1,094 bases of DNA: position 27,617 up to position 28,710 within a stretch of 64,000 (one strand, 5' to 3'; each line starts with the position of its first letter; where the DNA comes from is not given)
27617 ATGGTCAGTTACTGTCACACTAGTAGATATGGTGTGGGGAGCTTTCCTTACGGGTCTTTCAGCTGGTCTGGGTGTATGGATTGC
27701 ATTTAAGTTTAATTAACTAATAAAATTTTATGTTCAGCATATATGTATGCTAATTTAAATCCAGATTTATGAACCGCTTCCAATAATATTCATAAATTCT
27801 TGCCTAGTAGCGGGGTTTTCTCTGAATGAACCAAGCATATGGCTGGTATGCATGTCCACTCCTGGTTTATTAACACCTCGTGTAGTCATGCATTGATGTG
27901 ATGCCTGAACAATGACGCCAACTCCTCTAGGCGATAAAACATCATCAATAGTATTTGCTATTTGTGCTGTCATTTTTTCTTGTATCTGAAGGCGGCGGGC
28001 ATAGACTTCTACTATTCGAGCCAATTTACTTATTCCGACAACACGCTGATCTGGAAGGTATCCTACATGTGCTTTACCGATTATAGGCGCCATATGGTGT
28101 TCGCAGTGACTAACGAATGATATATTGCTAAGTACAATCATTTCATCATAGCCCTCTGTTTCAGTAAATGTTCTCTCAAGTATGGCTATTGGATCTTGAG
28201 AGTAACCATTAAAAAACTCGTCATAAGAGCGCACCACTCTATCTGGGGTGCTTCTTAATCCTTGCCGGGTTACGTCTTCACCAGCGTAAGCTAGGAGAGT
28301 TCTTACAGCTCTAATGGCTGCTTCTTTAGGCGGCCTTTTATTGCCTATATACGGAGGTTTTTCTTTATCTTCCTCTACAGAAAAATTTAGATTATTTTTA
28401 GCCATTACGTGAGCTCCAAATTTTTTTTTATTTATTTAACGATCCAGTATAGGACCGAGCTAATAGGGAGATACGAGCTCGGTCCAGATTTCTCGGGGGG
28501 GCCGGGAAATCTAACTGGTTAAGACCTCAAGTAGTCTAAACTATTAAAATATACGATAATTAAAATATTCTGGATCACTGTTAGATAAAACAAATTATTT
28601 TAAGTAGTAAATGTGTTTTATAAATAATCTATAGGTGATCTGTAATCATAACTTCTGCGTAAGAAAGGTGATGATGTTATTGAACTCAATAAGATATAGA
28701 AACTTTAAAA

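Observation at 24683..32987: Six exact and one near copy of an ECF sigma-E/ChrR-type promoter motif, arranged as back-to-back divergent pairs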

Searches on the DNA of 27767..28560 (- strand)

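Call 51: search_rna_families(source=window, start=28395, end=28560, threshold=evalue, max_evalue=10, show_alignments=2)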
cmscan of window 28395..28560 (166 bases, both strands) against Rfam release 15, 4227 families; matches with E-value up to 10: 2.
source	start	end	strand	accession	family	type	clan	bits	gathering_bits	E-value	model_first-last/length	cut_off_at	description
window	28445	28494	-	RF03660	mir-4018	Gene; miRNA;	-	15.9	66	0.8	1-54/54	no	mir-4018 microRNA precursor family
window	28445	28494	+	RF03660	mir-4018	Gene; miRNA;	-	13.6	66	3.4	1-54/54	no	mir-4018 microRNA precursor family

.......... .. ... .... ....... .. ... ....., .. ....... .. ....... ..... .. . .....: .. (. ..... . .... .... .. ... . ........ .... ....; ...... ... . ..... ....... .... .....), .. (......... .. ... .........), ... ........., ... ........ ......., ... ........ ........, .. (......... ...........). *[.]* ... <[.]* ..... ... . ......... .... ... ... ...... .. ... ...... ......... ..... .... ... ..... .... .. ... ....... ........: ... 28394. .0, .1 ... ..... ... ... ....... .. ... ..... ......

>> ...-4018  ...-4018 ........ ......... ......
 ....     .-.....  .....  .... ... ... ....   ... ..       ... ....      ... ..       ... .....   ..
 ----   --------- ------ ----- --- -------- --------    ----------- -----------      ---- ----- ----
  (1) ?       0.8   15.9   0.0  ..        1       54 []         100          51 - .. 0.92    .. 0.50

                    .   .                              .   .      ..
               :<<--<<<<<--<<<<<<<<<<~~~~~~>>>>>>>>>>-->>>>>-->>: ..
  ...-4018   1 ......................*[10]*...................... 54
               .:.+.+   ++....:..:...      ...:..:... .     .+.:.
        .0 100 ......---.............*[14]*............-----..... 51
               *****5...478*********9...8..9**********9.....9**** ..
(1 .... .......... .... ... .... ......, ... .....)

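Call 68: search_rna_families(source=L097, start=7380, end=7550, threshold=evalue, max_evalue=10, show_alignments=3)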
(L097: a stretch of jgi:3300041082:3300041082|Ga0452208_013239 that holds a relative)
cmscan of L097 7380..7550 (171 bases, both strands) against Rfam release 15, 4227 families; matches with E-value up to 10: 2.
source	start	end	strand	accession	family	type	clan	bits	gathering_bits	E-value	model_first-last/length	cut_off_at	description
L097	7428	7483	-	RF03228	mir-1471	Gene; miRNA;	-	16.8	82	0.81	1-57/57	no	mir-1471 microRNA precursor family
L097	7456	7550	-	RF01570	Dictyostelium_SRP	Gene;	CL00003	6.1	90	8.6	134-226/283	5'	Dictyostelium signal recognition particle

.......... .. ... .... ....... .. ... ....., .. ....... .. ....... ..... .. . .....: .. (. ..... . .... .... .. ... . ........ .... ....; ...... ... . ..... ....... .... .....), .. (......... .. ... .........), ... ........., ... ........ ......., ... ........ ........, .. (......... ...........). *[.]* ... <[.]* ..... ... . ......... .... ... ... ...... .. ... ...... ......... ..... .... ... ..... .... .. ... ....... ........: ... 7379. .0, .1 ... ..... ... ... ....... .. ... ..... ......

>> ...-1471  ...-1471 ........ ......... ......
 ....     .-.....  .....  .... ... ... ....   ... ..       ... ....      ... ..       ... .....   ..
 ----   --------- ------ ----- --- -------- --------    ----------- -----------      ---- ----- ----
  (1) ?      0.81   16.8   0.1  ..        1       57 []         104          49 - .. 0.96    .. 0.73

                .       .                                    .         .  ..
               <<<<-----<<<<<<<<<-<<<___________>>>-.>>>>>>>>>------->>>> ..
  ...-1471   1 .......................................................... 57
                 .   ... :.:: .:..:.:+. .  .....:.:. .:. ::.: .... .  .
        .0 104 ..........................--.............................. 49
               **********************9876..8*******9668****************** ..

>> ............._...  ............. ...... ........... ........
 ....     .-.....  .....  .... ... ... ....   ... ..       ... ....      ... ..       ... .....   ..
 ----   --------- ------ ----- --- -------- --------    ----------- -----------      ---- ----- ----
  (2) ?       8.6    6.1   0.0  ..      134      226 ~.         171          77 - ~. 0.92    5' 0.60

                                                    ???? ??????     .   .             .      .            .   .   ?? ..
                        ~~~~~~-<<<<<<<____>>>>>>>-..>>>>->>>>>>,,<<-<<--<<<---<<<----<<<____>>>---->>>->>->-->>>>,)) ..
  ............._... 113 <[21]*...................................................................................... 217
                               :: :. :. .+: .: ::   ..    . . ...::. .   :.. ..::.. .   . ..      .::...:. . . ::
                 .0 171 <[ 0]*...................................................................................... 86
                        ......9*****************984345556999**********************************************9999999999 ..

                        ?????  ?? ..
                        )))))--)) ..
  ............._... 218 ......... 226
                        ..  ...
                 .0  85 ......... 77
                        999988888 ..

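Call 75: build_rna_model(alignment_id=A4, structure=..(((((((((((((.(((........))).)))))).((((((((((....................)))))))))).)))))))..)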
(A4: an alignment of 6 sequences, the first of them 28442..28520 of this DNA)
Model R1 built from alignment A4 (6 sequences, 88 columns); structure: as given.
model positions 78; base pairs 26; branch points 1; effective number of sequences 3.48; information 0.726 bits per position. Calibrated on 0.2 Mb of random sequence (short: E-values are rough).
structure used (alignment columns):
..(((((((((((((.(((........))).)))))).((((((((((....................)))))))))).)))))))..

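Call 76: search_with_rna_model(model_id=R1, sources=[window, L003, L004, L007, L008, L009, L011, L013, L015, L016, L017, L018, L019, L020, L021, L022, L023, L024, L025, L026, L027, L028, L029, L030, L031, L032, L033, L034, L035, L036, L037, L038, L039, L040, L041, L042, L043, L044, L045, L046, L047, L048, L049, L050, L051, L052, L053, L054, L055, L056, L057, L058, L059, L060, L061, L062, L063, L064, L065, L066, L067, L068, L069, L070, L071, L072, L073, L074, L075, L076, L077, L078, L079, L080, L081, L082, L083, L084, L085, L086, L087, L088, L089, L090, L091, L092, L093, L094, L095, L096, L097, L098, L099, L100], max_evalue=1, make_alignment=true)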
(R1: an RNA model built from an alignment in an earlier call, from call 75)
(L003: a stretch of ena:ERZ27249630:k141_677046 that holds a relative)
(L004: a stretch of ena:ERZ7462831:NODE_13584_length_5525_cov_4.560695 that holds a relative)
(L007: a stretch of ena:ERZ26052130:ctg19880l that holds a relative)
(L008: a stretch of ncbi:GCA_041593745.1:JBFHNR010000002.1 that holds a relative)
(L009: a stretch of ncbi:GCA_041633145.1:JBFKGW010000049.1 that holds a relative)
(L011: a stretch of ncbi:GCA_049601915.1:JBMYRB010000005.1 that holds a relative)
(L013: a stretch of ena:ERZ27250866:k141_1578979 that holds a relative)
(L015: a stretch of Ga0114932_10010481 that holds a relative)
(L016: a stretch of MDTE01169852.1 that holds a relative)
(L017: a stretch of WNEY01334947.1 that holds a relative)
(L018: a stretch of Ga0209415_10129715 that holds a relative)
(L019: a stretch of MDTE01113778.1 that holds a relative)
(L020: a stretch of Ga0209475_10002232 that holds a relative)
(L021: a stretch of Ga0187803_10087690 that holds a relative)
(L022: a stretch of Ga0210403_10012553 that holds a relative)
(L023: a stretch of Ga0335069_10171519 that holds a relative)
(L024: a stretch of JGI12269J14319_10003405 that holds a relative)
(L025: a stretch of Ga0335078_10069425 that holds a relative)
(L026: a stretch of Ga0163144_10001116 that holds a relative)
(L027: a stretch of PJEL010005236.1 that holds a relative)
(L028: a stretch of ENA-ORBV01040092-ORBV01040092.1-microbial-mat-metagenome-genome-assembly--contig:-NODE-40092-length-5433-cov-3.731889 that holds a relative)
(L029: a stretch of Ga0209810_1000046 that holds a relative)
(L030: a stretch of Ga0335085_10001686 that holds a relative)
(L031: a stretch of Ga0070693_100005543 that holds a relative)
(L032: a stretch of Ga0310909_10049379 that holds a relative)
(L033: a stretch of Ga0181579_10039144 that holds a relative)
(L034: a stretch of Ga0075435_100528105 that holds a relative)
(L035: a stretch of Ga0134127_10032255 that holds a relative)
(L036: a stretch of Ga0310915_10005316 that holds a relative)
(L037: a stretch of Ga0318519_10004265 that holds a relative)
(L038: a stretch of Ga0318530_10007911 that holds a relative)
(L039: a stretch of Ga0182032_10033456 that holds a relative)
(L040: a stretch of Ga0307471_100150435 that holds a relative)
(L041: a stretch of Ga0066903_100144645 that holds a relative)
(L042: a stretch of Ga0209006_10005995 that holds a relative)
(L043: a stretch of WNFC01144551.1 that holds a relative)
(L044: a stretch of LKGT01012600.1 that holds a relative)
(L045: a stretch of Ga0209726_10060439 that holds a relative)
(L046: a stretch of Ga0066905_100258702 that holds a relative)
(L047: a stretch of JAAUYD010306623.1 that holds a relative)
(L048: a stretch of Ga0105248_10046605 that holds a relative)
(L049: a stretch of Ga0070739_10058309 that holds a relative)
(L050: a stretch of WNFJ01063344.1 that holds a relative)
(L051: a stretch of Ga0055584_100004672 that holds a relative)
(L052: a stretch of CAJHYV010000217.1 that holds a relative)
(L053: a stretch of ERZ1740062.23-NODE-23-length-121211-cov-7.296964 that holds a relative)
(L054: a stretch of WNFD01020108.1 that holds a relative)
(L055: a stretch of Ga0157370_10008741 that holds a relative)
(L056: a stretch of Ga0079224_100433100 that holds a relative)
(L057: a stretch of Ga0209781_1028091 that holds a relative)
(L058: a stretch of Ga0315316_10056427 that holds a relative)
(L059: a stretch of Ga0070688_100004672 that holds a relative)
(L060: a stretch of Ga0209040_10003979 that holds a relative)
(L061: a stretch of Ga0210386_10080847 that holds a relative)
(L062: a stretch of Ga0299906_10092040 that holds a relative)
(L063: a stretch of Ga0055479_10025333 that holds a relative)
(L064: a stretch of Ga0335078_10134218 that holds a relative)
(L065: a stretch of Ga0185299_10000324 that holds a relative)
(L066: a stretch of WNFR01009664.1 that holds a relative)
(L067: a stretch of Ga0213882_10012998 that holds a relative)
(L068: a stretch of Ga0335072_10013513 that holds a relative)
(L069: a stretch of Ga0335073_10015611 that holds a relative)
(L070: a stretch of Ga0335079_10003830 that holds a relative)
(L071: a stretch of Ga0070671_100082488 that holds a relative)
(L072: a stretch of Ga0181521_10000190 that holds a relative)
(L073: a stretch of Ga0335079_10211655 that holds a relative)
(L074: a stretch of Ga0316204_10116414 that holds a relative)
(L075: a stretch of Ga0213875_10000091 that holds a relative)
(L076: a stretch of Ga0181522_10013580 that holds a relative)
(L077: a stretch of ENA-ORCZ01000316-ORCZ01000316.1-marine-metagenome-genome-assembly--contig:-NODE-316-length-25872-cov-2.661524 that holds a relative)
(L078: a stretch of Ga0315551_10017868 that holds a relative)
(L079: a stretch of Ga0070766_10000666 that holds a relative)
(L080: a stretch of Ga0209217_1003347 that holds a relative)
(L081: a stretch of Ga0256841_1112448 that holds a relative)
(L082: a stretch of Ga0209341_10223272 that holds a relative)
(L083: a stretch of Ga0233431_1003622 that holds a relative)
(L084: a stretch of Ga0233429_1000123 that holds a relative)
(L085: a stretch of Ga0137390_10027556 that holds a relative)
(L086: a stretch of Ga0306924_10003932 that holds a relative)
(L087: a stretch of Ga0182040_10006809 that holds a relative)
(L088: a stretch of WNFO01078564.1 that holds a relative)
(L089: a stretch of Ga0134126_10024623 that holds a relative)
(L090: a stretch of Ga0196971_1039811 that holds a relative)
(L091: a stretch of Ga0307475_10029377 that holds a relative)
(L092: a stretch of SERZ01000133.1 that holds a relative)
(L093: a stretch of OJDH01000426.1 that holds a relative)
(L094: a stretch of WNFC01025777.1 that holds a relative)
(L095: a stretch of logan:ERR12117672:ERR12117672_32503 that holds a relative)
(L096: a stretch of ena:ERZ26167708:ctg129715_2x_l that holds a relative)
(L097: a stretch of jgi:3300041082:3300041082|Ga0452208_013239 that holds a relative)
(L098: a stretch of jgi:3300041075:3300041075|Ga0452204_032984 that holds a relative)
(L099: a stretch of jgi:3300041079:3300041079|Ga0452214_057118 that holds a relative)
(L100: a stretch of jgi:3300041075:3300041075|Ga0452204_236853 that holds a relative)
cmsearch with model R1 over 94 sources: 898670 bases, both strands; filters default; matches with E-value up to 1: 15.
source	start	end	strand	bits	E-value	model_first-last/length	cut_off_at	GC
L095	1450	1527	+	89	2.9e-18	1-78/78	no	0.54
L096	4166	4243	+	89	2.9e-18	1-78/78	no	0.54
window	28443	28520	-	87.5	6.9e-18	1-78/78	no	0.54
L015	6266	6343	+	84.1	4.5e-17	1-78/78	no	0.54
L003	4778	4855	-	83.3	7.2e-17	1-78/78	no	0.54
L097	7404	7481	+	76.3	3.4e-15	1-78/78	no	0.67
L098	3796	3873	+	76.3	3.4e-15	1-78/78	no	0.67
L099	3096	3173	+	76.3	3.4e-15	1-78/78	no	0.67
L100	640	717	+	72.2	3.3e-14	1-78/78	no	0.64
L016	9877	9951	+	66.4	8.3e-13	1-78/78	no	0.44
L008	962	1041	-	46.9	3.9e-08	1-78/78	no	0.66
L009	1628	1707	-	46.9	3.9e-08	1-78/78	no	0.66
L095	1481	1541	-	19.1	0.2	1-78/78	no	0.41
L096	4197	4257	-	19.1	0.2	1-78/78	no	0.41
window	28415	28493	+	16.9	0.65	1-78/78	no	0.37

Alignment A5: 15 matches aligned to the model, 111 columns, each read 5' to 3' on its own strand. Consensus structure (alignment columns), stored with it:
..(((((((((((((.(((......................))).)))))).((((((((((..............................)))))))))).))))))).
